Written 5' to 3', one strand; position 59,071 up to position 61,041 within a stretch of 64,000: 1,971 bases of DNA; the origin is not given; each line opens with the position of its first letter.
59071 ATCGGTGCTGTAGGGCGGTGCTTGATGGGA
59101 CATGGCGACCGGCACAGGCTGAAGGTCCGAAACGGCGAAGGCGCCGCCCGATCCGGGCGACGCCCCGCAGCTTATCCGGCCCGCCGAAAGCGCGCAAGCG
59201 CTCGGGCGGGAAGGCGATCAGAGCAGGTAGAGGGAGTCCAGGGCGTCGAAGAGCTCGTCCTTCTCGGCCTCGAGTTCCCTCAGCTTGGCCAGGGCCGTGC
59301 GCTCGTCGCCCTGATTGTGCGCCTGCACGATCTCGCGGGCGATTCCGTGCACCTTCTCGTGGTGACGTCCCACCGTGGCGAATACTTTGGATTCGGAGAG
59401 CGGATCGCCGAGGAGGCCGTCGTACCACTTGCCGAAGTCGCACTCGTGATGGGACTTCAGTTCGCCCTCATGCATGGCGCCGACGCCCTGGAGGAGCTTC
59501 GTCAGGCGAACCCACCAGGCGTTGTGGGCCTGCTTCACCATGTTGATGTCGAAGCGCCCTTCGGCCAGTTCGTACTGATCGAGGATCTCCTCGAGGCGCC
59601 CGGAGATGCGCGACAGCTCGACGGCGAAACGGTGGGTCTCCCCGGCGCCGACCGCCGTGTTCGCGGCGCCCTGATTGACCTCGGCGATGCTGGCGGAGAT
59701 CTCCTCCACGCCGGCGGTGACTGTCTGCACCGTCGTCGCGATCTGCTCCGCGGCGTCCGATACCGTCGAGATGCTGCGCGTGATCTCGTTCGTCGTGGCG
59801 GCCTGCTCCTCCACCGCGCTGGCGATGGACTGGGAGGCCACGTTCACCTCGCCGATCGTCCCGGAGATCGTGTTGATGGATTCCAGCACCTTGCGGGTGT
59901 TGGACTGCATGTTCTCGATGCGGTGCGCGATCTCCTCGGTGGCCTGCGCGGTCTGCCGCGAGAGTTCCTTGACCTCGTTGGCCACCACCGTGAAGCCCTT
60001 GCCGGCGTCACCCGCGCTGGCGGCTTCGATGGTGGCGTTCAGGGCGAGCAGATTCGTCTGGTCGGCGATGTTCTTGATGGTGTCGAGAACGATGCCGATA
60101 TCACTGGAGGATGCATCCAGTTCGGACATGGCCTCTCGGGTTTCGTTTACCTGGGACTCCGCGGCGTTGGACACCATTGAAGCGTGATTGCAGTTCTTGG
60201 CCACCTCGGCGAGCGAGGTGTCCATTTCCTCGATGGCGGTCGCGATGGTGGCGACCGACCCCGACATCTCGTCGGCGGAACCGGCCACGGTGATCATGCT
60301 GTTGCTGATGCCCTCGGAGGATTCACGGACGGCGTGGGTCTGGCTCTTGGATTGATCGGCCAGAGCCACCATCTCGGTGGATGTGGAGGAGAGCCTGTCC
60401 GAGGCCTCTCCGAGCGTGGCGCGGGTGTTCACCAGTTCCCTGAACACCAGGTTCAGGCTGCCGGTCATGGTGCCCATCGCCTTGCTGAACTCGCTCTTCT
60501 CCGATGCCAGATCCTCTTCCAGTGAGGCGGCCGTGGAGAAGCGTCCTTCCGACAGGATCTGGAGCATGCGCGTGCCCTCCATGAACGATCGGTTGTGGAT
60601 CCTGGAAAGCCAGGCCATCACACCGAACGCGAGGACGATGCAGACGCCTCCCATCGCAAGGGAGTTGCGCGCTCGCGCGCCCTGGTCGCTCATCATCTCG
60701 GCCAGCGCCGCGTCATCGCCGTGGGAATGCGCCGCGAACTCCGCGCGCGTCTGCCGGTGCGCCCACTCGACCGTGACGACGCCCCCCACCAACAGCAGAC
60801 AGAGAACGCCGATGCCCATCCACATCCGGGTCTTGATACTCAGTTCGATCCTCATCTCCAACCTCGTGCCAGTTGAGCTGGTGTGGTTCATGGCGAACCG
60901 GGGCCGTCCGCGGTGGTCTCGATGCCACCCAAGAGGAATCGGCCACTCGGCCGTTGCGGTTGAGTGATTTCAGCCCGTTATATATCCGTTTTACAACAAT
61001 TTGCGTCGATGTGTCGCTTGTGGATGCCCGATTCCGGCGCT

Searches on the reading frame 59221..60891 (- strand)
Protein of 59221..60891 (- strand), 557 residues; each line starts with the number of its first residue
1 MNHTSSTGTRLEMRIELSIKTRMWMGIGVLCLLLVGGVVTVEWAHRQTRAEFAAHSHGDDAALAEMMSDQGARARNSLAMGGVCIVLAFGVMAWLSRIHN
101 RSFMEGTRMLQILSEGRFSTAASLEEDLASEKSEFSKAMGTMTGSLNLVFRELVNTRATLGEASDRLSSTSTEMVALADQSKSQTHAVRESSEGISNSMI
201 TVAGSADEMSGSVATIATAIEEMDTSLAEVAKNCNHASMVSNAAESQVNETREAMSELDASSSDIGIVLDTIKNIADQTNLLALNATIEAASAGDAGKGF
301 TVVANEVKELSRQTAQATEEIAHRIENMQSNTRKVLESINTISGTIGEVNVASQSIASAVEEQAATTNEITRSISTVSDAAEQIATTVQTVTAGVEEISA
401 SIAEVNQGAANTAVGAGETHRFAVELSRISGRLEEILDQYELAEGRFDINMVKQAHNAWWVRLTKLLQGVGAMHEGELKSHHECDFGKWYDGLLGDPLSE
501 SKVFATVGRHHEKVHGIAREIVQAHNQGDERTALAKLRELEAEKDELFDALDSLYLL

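Call 8: search_protein_families(library=pfam, proteins=[window:59221-60891:-], max_evalue=0.01)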
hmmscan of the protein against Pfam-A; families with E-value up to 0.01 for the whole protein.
window:59221-60891:- (557 aa): 7 families
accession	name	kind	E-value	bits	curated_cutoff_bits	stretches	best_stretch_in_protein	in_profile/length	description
PF00015.26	MCPsignal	-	8e-34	117.4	34.6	1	235-407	5-170/172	Methyl-accepting chemotaxis protein (MCP) signalling domain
PF13682.11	CZB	-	5.7e-10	39.8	29.4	1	456-522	1-64/64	Chemoreceptor zinc-binding domain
PF07889.17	DUF1664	-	4e-08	33.8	34.6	1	132-217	36-121/124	Protein of unknown function (DUF1664)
PF06103.16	DUF948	-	0.003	18.1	37.2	0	342-407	24-89/89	Bacterial protein of unknown function (DUF948)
PF20155.4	TMP_3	-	0.0039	17.4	41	1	372-430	1-59/192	Tape measure protein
PF04108.17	ATG17_like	-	0.008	16.1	43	1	203-387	122-287/355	Autophagy protein ATG17-like domain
PF11932.13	DUF3450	-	0.0094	15.7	32.6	1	303-398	17-112/241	Protein of unknown function (DUF3450)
